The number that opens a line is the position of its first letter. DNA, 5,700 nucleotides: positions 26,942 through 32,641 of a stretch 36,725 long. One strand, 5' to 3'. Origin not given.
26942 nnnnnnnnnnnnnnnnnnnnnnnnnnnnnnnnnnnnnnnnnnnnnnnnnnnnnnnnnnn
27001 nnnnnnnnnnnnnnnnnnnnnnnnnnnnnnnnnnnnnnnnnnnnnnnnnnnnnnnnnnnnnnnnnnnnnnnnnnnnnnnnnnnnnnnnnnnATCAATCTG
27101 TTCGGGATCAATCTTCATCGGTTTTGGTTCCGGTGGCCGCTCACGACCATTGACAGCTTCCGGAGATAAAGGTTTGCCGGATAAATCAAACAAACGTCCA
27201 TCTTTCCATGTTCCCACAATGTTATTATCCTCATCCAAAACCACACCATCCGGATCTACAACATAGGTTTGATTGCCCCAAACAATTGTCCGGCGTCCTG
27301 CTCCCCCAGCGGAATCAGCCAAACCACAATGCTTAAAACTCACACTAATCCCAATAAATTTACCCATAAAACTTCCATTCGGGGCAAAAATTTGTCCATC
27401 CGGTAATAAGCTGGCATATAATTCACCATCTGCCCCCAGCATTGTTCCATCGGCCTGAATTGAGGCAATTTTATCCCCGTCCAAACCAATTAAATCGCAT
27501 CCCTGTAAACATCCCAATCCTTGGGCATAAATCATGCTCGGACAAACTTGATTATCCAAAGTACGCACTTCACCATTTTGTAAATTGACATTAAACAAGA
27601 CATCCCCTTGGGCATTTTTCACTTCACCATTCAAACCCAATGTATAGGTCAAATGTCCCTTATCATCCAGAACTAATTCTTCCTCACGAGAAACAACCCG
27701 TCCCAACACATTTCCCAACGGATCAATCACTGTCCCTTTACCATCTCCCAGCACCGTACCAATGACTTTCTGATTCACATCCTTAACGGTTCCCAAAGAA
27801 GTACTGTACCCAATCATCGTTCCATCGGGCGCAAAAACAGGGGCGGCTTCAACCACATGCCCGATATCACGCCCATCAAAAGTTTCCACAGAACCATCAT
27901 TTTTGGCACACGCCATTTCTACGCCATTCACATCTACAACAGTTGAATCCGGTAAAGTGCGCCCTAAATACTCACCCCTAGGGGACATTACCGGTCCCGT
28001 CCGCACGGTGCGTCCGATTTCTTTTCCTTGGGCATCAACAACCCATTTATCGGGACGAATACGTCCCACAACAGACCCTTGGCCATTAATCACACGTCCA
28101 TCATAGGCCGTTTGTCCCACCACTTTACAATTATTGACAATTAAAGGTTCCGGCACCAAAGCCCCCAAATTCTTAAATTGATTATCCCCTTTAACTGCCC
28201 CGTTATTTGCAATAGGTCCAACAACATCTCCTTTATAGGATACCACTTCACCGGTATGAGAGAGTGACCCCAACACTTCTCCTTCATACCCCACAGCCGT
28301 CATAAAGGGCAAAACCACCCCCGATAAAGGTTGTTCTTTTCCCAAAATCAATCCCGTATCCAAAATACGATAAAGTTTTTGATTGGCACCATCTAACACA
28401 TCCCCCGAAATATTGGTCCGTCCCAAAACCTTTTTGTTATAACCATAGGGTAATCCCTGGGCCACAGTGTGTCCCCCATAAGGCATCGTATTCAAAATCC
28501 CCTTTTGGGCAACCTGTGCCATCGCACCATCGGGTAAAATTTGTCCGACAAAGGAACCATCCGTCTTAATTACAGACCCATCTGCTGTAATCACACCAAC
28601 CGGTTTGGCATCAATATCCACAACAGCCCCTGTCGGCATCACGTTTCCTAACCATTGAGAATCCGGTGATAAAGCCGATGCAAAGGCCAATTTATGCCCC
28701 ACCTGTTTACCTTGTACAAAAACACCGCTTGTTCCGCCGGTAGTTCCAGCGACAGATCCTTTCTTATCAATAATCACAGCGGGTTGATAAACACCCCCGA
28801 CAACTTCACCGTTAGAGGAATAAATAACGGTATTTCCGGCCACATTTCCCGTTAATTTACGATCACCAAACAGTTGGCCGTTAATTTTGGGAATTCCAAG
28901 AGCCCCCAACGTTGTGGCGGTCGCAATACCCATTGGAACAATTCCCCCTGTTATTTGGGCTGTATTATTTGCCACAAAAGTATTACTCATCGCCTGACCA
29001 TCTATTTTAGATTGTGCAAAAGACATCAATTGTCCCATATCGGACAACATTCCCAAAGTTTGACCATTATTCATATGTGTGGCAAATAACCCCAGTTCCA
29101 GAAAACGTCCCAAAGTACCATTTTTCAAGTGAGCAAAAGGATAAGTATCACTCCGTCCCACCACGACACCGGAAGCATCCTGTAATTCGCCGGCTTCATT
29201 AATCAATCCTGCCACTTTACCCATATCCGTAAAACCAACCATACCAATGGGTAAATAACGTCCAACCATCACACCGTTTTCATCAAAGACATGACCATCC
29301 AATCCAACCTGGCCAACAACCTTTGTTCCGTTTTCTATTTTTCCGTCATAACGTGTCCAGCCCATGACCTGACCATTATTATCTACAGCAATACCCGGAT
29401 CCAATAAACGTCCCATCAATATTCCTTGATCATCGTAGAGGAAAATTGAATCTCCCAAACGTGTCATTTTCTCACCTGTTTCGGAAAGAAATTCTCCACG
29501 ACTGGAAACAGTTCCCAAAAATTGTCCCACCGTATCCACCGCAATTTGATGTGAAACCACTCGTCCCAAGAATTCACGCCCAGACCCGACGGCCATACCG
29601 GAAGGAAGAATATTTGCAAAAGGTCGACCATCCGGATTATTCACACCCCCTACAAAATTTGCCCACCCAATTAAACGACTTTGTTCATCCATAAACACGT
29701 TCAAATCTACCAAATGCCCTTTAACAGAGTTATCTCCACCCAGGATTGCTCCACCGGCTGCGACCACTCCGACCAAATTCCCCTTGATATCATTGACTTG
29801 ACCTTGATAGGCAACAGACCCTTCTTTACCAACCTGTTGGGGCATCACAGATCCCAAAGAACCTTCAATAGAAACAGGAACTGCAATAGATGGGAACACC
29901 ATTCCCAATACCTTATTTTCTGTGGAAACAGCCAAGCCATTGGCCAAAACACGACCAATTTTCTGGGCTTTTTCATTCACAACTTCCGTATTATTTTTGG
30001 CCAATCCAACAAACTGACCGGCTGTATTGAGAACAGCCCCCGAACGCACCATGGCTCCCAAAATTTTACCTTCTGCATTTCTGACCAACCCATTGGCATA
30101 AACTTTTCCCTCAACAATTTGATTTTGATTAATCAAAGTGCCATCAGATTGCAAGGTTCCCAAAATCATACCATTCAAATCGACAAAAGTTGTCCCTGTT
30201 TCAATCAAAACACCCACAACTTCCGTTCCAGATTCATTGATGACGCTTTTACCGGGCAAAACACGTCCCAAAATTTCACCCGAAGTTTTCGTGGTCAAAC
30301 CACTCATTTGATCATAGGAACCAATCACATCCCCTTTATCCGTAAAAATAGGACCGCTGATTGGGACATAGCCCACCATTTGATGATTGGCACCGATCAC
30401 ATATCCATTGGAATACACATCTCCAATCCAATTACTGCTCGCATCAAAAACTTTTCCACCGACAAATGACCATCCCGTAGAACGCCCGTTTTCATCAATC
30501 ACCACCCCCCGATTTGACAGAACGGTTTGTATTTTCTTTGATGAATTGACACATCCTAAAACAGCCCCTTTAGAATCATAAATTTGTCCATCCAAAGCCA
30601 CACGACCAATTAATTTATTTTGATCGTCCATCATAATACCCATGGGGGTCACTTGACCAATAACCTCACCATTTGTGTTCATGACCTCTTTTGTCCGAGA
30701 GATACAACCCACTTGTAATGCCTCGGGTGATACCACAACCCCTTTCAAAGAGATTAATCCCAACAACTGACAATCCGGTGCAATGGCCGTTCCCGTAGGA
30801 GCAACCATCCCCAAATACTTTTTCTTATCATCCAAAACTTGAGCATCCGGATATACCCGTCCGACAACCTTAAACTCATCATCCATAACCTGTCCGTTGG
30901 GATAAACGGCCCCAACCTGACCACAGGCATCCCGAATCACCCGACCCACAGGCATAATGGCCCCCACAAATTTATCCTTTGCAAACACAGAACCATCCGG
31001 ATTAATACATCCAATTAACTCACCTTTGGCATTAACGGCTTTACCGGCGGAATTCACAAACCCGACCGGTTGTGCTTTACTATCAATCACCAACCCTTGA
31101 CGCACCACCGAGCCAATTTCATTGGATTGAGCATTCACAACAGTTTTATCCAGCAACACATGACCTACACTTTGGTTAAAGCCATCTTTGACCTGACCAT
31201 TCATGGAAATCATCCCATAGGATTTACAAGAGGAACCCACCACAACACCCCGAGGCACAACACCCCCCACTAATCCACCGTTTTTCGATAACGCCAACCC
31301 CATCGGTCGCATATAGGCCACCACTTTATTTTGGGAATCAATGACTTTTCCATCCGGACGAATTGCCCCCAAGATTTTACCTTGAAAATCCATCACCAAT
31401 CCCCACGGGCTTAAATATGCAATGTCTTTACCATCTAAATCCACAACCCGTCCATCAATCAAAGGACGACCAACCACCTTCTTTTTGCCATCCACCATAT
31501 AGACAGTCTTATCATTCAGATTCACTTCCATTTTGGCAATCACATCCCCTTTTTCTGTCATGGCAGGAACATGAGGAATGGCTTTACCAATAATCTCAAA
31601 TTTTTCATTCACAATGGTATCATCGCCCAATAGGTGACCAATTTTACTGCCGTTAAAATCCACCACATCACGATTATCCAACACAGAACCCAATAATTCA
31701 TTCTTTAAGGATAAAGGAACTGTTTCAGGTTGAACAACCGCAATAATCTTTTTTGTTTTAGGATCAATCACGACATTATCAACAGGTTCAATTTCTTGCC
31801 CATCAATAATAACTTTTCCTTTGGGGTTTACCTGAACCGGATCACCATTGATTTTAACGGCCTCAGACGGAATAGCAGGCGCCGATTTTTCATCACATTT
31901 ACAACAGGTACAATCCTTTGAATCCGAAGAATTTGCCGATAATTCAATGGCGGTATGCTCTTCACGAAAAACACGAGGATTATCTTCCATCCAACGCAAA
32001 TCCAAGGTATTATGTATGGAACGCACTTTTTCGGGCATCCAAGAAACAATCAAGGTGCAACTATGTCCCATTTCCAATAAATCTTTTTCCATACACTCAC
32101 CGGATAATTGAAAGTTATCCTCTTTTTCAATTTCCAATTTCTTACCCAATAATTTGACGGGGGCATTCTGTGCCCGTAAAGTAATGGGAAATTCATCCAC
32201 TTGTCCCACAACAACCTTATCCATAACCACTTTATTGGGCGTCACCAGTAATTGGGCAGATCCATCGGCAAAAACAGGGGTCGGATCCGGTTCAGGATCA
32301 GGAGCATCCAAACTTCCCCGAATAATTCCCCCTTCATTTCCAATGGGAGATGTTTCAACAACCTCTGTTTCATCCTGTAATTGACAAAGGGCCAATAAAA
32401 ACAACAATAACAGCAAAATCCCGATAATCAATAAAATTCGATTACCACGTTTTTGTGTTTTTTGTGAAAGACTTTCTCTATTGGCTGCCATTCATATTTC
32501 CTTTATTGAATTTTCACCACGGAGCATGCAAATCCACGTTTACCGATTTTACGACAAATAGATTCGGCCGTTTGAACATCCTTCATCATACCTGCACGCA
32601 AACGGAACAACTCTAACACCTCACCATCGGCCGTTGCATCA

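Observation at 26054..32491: Giant 2145-aa VirB10 with a ~1,560-residue insertion of ~90 degenerate 17-residue repeats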

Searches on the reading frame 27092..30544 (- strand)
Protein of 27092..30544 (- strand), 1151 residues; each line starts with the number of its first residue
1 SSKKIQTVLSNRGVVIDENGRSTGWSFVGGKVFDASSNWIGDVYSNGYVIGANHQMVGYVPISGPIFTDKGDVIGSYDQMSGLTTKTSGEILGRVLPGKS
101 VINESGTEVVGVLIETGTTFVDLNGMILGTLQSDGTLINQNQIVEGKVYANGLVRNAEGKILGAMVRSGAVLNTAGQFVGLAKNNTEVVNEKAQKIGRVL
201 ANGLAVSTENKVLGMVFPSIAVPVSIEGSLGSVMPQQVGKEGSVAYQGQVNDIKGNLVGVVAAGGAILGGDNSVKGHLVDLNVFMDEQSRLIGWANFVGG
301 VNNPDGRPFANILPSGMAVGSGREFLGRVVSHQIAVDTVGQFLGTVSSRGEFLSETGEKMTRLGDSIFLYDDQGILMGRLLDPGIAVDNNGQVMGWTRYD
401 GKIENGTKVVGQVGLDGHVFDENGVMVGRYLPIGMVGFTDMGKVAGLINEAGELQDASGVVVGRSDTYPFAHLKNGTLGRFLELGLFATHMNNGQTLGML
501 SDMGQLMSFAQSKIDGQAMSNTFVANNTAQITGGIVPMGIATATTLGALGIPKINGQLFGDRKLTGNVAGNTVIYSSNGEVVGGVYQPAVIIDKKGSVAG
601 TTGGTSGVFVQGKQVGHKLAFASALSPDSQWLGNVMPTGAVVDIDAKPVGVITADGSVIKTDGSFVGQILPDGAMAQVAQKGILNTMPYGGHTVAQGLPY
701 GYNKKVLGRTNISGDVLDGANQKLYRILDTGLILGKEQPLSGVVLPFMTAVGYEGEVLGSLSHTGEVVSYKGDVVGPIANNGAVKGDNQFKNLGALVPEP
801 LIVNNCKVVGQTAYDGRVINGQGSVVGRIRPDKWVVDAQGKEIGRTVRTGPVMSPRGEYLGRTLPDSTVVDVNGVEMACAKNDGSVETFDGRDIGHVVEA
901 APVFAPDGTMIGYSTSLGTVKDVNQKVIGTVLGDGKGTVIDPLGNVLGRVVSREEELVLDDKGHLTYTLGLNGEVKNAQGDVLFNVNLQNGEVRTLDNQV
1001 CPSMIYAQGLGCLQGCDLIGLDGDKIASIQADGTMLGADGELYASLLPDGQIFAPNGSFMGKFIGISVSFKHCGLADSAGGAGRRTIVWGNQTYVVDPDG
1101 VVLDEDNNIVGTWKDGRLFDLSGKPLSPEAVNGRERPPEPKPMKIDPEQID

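Call 67: predict_structure(alignment_id=A4)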
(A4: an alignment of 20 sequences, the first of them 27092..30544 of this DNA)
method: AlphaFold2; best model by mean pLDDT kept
length: 1151 residues; sequences in the alignment: 20
mean_pLDDT: 87.6   pTM: 0.81
mean pLDDT of the five models: 87.6, 86.7, 85.6, 85.4, 84.2
residues with pLDDT >= 90: 665; 70-90: 397; 50-70: 56; < 50: 33
segments of 3 or more residues with pLDDT < 50: 1-9, 240-242, 1077-1083, 1131-1135, 1145-1151
pLDDT, mean of each block of 10 residues (from residue 1): 35 87 85 89 84 87 92 92 88 92 92 93 87 91 90 87 88 91 88 89 91 85 89 73 69 89 91 91 89 93 92 89 83 84 86 74 82 85 91 90 91 92 90 92 91 91 89 88 85 90 85 86 92 92 91 88 89 91 94 94 91 92 95 96 94 92 91 95 92 96 93 92 94 92 96 92 95 95 93 95 95 96 95 93 95 96 96 95 94 94 94 95 94 94 94 93 91 92 92 88 86 89 88 84 85 84 84 63 56 67 73 71 63 48 47 35
secondary structure, 60 per line:
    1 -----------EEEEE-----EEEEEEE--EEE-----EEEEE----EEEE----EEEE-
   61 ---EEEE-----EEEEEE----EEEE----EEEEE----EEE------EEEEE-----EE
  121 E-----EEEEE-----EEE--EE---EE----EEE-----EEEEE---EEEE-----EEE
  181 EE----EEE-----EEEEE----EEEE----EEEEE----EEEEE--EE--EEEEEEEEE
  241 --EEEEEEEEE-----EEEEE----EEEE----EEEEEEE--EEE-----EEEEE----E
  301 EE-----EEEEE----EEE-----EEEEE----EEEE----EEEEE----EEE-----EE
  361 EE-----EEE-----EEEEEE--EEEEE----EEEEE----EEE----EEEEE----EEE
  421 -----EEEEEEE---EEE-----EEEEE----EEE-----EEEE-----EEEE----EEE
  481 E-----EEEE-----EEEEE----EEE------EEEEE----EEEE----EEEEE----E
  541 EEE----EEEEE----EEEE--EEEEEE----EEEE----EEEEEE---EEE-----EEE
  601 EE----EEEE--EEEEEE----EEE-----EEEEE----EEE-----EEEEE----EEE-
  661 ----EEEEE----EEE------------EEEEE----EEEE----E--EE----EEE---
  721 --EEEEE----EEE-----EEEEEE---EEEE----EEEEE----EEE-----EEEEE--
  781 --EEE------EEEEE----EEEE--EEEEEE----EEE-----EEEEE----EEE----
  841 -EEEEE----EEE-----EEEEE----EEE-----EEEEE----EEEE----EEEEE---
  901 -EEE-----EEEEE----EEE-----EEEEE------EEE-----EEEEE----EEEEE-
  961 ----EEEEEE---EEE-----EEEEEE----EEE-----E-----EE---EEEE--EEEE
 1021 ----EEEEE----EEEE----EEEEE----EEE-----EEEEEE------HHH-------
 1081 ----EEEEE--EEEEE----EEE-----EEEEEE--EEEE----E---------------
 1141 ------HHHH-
elements in order (helices of 4 or more, strands of 3 or more residues): E12-16 E22-28 E31-33 E39-43 E48-51 E56-59 E64-67 E73-78 E83-86 E91-95 E100-102 E109-113 E119-121 E127-131 E137-139 E153-155 E161-165 E169-172 E178-182 E187-189 E195-199 E204-207 E212-216 E221-225 E232-240 E243-251 E257-261 E266-269 E274-280 E283-285 E291-295 E300-302 E308-312 E317-319 E325-329 E334-337 E342-346 E351-353 E359-362 E368-370 E376-381 E384-388 E393-397 E402-404 E409-413 E418-420 E426-432 E436-438 E444-448 E453-455 E461-464 E470-473 E478-481 E487-490 E496-500 E505-507 E514-518 E523-526 E531-535 E540-543 E548-552 E557-560 E563-568 E573-576 E581-586 E590-592 E598-602 E607-610 E613-618 E623-625 E631-635 E640-642 E648-652 E657-659 E665-669 E674-676 E689-693 E698-701 E715-717 E723-727 E732-734 E740-745 E749-752 E757-761 E766-768 E774-778 E783-785 E792-796 E801-804 E807-812 E817-819 E825-829 E834-836 E842-846 E851-853 E859-863 E868-870 E876-880 E885-888 E893-897 E902-904 E910-914 E919-921 E927-931 E938-940 E946-950 E955-959 E965-970 E974-976 E982-987 E992-994 E1011-1014 E1017-1020 E1025-1029 E1034-1037 E1042-1046 E1051-1053 E1059-1064 E1085-1089 E1092-1096 E1101-1103 E1109-1114 E1117-1120 H1147-1150

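Call 69: fold_search(model_id=the predicted structure, library=pdb)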
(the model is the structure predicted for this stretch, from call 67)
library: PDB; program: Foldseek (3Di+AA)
matches with E <= 10: 1497; with E <= 0.001: 163
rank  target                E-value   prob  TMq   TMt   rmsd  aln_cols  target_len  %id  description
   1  8r51_A                2.7e-26  0.91  0.08  0.07  31.2      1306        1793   11  Mouse teneurin-3 non-compact subunit - A1B1 isoform (released 2024-05-08)
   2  8qjb_A                3.1e-26  0.96  0.09  0.09  30.2      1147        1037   13  T6SS-linked Rhs repeat protein - Salmonella bongori Rhs-core domain extended N-terminus (released 2024-09-25)
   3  9ifo_A                1.3e-25  0.94  0.09  0.08  30.7      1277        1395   13  Structure of Teneurin-Like Protein (TLP) (released 2026-03-11)
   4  8qjc                  6.0e-25  0.87  0.08  0.08  30.8      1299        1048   11  T6SS-linked Rhs repeat protein - Salmonella bongori Rhs-core domain with toxin domain (released 2024-09-25)
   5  8cp6_B                3.0e-23  0.82  0.08  0.08  30.6      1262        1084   12  Type six secretion system exported effector 5 (Tse5) (released 2023-12-06)
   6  8qja_A                3.4e-23  0.89  0.08  0.09  30.6      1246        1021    9  T6SS-linked Rhs repeat protein - Advenella mimigardefordensis VgrG-Rhs core (released 2024-09-25)
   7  8r50_A                5.5e-23  0.72  0.08  0.06  31.3      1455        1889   10  Mouse teneurin-3 compact dimer - A1B1 isoform (released 2024-05-08)
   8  8uy4_A                7.9e-23  0.80  0.07  0.06  29.6      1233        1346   11  Acinetobacter baumannii Tse15 Rhs effector (released 2024-10-09)
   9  8h8a_A                8.9e-23  0.75  0.07  0.08  31.0      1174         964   13  Type VI secretion system effector RhsP in its post-autoproteolysis and monomeric form (released 2023-01-18)
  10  8fia_A                1.8e-22  0.72  0.08  0.07  30.2      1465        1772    9  The structure of fly Teneurin self assembly (released 2023-05-03)
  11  8r54_A                3.7e-22  0.60  0.08  0.06  32.3      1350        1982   10  Mouse teneurin-3 non-compact subunit - A0B0 isoform (released 2024-05-08)
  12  6cmx_A                2.0e-21  0.72  0.08  0.08  30.7      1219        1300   12  Human Teneurin 2 extra-cellular region (released 2018-07-25)
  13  6fay                  2.5e-21  0.69  0.09  0.08  29.3      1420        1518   11  Teneurin3 monomer (released 2018-03-28)
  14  8qja_C                2.8e-21  0.69  0.08  0.09  29.0      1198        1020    9  T6SS-linked Rhs repeat protein - Advenella mimigardefordensis VgrG-Rhs core (released 2024-09-25)
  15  8qja_B                2.1e-20  0.69  0.08  0.09  30.7      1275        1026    9  T6SS-linked Rhs repeat protein - Advenella mimigardefordensis VgrG-Rhs core (released 2024-09-25)
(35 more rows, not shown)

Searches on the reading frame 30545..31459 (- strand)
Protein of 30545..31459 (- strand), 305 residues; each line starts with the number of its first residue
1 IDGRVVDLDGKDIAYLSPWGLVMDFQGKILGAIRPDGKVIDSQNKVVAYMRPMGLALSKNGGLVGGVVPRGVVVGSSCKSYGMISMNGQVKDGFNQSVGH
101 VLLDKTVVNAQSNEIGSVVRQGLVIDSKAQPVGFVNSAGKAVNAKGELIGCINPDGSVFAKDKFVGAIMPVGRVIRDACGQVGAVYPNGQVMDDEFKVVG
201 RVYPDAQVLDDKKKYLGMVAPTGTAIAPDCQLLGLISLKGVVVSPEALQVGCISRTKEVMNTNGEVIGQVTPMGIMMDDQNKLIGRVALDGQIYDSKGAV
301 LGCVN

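Call 37: predict_structure(alignment_id=A2)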
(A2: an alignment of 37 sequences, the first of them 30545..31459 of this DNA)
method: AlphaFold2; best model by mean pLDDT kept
length: 305 residues; sequences in the alignment: 37
mean_pLDDT: 92.4   pTM: 0.86
mean pLDDT of the five models: 92.4, 91.8, 91.4, 91.2, 91.0
residues with pLDDT >= 90: 227; 70-90: 77; 50-70: 1; < 50: 0
segments of 3 or more residues with pLDDT < 50: none
pLDDT, mean of each block of 10 residues (from residue 1): 85 89 94 95 96 93 94 90 93 90 93 92 96 93 95 94 95 90 94 93 97 95 91 92 91 93 92 90 89 88 85
secondary structure, 60 per line:
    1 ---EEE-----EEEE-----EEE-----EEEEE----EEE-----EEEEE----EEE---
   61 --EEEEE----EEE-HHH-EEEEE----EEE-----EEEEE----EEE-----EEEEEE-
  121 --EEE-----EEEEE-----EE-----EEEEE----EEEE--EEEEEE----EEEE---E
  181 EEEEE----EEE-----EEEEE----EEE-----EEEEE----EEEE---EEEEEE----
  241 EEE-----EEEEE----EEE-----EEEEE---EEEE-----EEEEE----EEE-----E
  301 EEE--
elements in order: E4-6 E12-15 E21-23 E29-33 E38-40 E46-50 E55-57 E63-67 E72-74 E80-84 E89-91 E97-101 E106-108 E114-119 E123-125 E131-135 E148-152 E157-160 E163-168 E173-176 E180-185 E190-192 E198-202 E207-209 E215-219 E224-227 E231-236 E241-243 E249-253 E258-260 E266-270 E274-277 E283-287 E292-294 E300-303

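Call 39: fold_search(model_id=the predicted structure, library=pdb)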
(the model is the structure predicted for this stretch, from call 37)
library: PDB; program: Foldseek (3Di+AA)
matches with E <= 10: 225; with E <= 0.001: 13
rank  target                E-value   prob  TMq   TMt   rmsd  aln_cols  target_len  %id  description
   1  8qja_A                5.5e-08  0.75  0.12  0.05  22.1       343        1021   11  T6SS-linked Rhs repeat protein - Advenella mimigardefordensis VgrG-Rhs core (released 2024-09-25)
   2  8uy4_A                2.0e-07  0.47  0.11  0.04  24.5       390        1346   11  Acinetobacter baumannii Tse15 Rhs effector (released 2024-10-09)
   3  8qja_B                4.1e-07  0.25  0.08  0.04  21.2       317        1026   15  T6SS-linked Rhs repeat protein - Advenella mimigardefordensis VgrG-Rhs core (released 2024-09-25)
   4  8qja_D                4.4e-07  0.41  0.11  0.04  23.1       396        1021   10  T6SS-linked Rhs repeat protein - Advenella mimigardefordensis VgrG-Rhs core (released 2024-09-25)
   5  8uxt                  5.9e-07  0.35  0.09  0.04  22.7       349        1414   13  Acinetobacter baumannii Tse15 Rhs effector, toxin cleavage mutant (D1369N, D1391N) (released 2024-10-09)
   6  7pq5                  4.4e-06  0.25  0.10  0.05  21.2       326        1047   11  Photorhabdus laumondii T6SS-associated Rhs protein carrying the Tre23 toxin domain (released 2021-12-01)
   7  9ifo_A                1.1e-05  0.16  0.10  0.04  22.9       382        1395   11  Structure of Teneurin-Like Protein (TLP) (released 2026-03-11)
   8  5kis_B                1.3e-04  0.10  0.10  0.07  22.5       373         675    9  YenB/RHS2 complex (released 2017-08-09)
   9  9g2h_A                2.1e-04  0.10  0.10  0.05  18.7       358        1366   10  Mouse Teneurin2 dimer variant A1B0 (released 2026-01-21)
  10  6l7i_G                2.3e-04  0.07  0.09  0.05  21.8       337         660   11  Signal substraction of TcdB1-TccC2 and part of TcdA1 (released 2021-03-31)
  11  4igl_B                4.7e-04  0.07  0.09  0.06  23.5       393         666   12  Structure of the RHS-repeat containing BC component of the secreted ABC toxin complex from Yersinia entomophaga (released 2013-08-07)
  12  6h6f_F                6.8e-04  0.06  0.09  0.03  25.1       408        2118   12  PTC3 holotoxin complex from Photorhabdus luminiscens - Mutant TcC-D651A (released 2018-10-03)
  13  9g41_A                8.4e-04  0.08  0.12  0.06  20.2       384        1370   11  Mouse Teneurin2 dimer variant A0B1 (released 2026-01-21)
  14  2ww5                  1.7e-03  0.08  0.08  0.07  24.1       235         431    9  3D-structure of the modular autolysin LytC from Streptococcus pneumoniae at 1.6 A resolution (released 2010-04-21)
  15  9g42_A                1.9e-03  0.07  0.10  0.04  22.8       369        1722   11  Mouse Teneurin2 dimer variant A0B0 (released 2026-01-21)
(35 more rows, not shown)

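Call 57: search_solved_structures(query=A2, max_evalue=1)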
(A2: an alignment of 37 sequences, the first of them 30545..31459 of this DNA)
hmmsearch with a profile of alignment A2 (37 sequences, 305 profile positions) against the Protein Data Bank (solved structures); distinct sequences matched with E-value up to 1: 4.
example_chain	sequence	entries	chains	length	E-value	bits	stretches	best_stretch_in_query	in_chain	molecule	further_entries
5t5h_c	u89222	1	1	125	0.17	14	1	128-204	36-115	60S ribosomal protein L28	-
1t3q_B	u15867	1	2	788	0.22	13.6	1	39-106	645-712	quinoline 2-oxidoreductase large subunit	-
6c9e_A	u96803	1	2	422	0.24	13.5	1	199-291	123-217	Cysteine desulfurase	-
2wdt_A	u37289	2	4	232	0.51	12.4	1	253-299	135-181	UBIQUITIN CARBOXYL-TERMINAL HYDROLASE L3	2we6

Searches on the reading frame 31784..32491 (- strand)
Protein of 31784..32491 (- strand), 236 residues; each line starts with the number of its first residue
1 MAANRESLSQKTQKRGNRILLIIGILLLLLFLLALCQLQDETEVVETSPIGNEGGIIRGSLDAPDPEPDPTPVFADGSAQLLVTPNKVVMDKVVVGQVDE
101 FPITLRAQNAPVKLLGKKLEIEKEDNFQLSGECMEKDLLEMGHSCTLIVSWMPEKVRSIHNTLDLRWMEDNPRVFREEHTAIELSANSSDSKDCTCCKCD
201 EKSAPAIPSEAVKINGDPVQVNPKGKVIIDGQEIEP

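Call 36: search_protein_families(library=pfam, proteins=[window:31784-32491:-], max_evalue=1)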
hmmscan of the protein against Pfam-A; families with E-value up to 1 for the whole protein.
seq(236 aa): 2 families
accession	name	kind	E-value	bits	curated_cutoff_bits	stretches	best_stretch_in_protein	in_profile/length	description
PF22073.2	Cep192_D4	-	0.0063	17.1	35.5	1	80-168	3-95/112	Cep192 domain 4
PF15780.11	ASH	-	0.14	12.8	27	1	84-165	6-88/98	Abnormal spindle-like microcephaly-assoc'd, ASPM-SPD-2-Hydin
